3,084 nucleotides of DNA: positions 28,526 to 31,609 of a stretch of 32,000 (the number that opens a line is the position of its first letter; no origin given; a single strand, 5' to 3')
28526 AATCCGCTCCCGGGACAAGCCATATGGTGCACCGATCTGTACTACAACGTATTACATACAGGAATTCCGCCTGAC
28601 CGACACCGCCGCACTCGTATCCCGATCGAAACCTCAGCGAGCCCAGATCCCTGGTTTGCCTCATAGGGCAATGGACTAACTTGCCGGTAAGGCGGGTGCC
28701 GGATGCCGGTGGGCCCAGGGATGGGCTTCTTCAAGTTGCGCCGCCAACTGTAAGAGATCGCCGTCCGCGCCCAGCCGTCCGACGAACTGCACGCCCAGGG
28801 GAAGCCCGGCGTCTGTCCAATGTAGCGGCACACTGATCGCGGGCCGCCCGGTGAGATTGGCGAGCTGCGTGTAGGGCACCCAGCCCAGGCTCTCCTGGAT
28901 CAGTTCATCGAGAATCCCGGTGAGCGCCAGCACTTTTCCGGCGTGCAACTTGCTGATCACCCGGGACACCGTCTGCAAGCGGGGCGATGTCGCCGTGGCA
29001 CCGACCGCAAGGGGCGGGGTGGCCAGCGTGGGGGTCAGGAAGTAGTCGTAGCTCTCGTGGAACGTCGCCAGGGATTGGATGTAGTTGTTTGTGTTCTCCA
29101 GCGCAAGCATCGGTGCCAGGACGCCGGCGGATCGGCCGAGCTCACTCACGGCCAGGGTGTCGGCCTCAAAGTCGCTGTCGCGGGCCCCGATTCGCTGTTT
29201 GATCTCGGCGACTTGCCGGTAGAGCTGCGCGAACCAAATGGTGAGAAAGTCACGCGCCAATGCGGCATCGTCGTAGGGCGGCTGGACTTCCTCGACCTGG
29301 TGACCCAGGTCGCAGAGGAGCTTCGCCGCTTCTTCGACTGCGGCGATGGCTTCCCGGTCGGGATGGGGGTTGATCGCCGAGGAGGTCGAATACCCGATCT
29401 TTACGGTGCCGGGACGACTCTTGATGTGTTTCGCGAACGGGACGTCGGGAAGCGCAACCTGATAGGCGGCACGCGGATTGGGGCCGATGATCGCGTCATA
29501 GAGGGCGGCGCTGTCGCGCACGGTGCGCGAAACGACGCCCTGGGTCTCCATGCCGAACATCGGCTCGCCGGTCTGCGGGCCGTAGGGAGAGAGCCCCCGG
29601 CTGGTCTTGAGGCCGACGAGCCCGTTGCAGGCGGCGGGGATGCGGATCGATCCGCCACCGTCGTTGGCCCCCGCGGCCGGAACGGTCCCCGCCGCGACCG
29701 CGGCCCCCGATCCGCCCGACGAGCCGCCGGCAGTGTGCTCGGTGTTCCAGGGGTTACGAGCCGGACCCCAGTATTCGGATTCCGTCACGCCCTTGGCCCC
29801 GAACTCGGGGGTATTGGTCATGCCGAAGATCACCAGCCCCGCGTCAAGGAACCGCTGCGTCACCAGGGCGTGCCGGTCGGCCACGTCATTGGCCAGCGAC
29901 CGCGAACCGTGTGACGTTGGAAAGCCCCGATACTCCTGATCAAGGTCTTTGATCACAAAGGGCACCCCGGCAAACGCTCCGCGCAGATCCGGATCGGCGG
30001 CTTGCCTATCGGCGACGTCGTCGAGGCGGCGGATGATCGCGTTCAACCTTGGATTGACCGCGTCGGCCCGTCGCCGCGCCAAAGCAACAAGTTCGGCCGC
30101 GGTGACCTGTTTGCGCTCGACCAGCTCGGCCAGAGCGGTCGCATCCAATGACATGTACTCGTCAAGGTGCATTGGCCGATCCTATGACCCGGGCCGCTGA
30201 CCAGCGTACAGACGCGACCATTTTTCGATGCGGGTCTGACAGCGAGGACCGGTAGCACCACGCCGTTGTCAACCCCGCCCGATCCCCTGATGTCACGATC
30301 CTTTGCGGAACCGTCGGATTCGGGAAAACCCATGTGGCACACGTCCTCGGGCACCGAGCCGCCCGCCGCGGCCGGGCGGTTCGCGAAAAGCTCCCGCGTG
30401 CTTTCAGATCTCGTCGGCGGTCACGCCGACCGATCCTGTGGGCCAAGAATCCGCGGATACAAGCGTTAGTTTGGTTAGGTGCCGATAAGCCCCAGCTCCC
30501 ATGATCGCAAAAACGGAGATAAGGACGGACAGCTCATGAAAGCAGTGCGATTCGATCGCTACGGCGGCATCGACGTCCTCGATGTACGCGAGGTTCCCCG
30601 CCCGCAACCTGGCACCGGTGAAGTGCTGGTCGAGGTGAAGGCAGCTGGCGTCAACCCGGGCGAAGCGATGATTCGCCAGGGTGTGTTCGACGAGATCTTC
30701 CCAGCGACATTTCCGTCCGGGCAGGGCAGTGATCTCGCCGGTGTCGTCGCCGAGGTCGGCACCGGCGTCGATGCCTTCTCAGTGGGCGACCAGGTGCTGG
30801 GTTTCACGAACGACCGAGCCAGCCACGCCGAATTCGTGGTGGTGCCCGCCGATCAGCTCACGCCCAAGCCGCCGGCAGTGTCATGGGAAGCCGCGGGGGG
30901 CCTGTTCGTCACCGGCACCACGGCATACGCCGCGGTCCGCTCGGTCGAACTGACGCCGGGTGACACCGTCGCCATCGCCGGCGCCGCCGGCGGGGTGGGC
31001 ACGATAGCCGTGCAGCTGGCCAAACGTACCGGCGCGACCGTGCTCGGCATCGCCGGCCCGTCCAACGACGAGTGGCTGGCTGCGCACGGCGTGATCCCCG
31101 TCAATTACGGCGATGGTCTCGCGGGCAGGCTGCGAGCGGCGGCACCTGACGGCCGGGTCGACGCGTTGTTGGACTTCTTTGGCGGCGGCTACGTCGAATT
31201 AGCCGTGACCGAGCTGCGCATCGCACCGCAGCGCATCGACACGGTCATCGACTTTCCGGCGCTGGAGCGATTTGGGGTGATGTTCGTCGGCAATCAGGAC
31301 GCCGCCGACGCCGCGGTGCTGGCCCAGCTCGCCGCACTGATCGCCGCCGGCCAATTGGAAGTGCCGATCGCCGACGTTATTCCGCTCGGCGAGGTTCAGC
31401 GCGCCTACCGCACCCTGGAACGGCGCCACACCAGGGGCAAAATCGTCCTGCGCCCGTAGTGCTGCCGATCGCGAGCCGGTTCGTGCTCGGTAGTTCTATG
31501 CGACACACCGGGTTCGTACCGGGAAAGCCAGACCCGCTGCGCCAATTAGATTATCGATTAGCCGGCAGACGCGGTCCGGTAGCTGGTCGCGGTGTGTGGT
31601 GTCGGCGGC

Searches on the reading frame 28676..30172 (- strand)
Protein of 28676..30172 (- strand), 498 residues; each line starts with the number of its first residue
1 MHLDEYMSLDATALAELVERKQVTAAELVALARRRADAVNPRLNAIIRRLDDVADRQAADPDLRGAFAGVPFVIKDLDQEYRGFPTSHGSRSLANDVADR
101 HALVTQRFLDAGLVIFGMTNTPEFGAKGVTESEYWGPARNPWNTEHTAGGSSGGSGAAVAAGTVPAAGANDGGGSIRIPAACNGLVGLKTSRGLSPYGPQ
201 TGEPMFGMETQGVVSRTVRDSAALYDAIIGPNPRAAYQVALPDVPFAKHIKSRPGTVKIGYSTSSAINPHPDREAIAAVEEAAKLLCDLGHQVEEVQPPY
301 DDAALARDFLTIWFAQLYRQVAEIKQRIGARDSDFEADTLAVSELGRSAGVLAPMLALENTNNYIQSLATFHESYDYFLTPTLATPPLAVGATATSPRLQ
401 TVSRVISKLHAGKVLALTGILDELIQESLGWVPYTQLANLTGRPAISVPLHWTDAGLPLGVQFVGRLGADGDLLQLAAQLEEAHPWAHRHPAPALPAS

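Call 66: search_protein_families(library=pfam, proteins=[window:28676-30172:-], max_evalue=0.001)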
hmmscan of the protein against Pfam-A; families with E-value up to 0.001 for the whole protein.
window:28676-30172:- (498 aa): 1 family
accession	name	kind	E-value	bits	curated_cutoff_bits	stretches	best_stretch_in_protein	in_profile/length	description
PF01425.27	Amidase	-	5.1e-90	303.1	27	1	27-474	1-445/445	Amidase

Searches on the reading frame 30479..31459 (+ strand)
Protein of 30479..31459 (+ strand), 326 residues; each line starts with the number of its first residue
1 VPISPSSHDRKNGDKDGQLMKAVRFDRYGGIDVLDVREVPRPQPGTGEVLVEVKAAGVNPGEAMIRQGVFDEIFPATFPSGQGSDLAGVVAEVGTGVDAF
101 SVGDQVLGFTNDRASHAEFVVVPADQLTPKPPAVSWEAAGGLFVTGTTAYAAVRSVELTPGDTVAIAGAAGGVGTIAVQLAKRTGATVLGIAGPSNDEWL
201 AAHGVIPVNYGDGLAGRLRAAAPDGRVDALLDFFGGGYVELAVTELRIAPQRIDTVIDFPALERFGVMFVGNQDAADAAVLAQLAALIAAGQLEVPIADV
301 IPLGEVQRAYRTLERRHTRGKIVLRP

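Call 66: search_protein_families(library=pfam, proteins=[window:30479-31459:+], max_evalue=0.001)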
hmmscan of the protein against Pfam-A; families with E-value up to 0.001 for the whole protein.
window:30479-31459:+ (326 aa): 3 families
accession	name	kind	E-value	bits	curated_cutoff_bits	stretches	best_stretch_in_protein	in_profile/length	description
PF08240.17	ADH_N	-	1.9e-14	54.2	23.5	1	46-131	2-103/104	Alcohol dehydrogenase GroES-like domain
PF13602.12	ADH_zinc_N_2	-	8.8e-13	49.8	27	1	228-324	25-134/134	Zinc-binding dehydrogenase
PF00107.32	ADH_zinc_N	-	6.6e-05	23.3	31.8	1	172-244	1-77/129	Zinc-binding dehydrogenase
